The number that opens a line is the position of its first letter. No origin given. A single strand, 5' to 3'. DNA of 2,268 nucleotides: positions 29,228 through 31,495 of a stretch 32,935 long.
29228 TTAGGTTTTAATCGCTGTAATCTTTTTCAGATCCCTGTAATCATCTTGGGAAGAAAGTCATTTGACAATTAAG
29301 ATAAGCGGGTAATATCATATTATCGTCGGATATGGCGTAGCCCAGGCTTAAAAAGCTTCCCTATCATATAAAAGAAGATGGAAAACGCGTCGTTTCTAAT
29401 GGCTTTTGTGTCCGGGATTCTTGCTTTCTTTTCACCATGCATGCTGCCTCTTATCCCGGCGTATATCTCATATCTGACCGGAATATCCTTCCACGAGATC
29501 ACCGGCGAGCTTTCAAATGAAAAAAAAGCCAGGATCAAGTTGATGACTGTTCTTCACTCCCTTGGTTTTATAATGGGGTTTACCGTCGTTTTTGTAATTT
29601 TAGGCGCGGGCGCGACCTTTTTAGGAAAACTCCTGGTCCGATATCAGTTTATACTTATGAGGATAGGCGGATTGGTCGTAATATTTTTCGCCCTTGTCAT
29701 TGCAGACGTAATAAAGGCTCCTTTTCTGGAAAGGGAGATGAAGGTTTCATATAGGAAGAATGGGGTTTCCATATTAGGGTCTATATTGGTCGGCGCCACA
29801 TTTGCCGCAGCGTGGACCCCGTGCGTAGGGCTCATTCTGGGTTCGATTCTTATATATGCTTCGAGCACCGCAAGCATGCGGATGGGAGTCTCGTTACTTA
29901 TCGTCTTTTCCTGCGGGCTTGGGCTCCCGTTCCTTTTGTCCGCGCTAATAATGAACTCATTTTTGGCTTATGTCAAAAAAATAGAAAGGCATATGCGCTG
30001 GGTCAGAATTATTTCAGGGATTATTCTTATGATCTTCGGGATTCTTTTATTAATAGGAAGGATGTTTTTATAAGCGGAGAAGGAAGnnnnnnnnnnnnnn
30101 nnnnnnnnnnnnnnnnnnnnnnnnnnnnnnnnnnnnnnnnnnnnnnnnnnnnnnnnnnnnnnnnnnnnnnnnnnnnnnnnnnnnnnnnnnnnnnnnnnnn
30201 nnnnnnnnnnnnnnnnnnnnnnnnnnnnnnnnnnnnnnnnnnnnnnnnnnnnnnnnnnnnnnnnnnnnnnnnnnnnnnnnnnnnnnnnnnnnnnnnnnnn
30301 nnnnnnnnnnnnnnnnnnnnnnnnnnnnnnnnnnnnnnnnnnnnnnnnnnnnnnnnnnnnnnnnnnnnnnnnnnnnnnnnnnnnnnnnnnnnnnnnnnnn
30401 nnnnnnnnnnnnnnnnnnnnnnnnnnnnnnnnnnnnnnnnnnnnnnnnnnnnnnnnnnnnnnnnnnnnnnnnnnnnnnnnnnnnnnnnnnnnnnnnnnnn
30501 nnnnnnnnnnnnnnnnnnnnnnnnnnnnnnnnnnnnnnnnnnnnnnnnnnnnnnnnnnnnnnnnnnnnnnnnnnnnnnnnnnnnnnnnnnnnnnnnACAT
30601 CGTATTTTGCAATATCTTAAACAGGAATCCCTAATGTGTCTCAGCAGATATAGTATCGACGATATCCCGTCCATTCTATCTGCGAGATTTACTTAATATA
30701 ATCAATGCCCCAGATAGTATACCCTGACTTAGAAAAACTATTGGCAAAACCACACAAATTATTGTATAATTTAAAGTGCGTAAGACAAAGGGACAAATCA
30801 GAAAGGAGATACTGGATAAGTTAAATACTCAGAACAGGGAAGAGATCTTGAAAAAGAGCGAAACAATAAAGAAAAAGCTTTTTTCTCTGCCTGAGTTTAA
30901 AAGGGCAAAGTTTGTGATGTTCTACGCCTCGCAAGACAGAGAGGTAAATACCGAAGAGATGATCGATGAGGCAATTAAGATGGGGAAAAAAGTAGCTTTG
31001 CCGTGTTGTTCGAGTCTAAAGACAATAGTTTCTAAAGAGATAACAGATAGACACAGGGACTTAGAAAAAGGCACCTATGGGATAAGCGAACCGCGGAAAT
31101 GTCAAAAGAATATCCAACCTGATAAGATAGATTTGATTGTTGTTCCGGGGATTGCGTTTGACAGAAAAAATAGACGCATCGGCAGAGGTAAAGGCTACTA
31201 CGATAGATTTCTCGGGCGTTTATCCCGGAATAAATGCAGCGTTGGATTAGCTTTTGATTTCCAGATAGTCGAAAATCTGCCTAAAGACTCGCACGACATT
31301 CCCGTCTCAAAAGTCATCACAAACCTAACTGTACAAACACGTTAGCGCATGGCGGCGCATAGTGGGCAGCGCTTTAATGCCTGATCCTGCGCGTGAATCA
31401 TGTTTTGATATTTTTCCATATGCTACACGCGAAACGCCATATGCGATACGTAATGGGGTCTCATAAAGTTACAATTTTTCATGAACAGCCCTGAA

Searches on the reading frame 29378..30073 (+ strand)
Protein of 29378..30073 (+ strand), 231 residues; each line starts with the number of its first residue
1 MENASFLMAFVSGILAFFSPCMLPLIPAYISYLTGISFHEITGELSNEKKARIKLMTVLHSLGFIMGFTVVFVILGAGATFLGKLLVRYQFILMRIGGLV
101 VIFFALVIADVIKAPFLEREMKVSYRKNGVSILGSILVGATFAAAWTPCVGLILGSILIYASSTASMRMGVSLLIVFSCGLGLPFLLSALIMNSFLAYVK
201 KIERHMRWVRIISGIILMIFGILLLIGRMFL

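Call 47: search_protein_families(library=pfam, proteins=[window:29378-30073:+])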
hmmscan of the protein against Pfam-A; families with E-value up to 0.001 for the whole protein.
window:29378-30073:+ (231 aa): 1 family
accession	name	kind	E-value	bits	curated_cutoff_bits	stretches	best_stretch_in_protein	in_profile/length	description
PF02683.22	DsbD_TM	-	4.6e-17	62.5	27.1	1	7-225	6-215/219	Cytochrome C biogenesis protein transmembrane domain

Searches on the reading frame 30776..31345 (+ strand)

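Call 47: search_protein_families(library=pfam, proteins=[window:30776-31345:+])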
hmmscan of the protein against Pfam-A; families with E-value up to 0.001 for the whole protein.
window:30776-31345:+ (189 aa): 1 family
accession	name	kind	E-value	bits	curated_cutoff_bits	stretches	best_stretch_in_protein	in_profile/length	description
PF01812.26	5-FTHF_cyc-lig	-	3.6e-48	164.4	27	1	5-182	1-185/186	5-formyltetrahydrofolate cyclo-ligase family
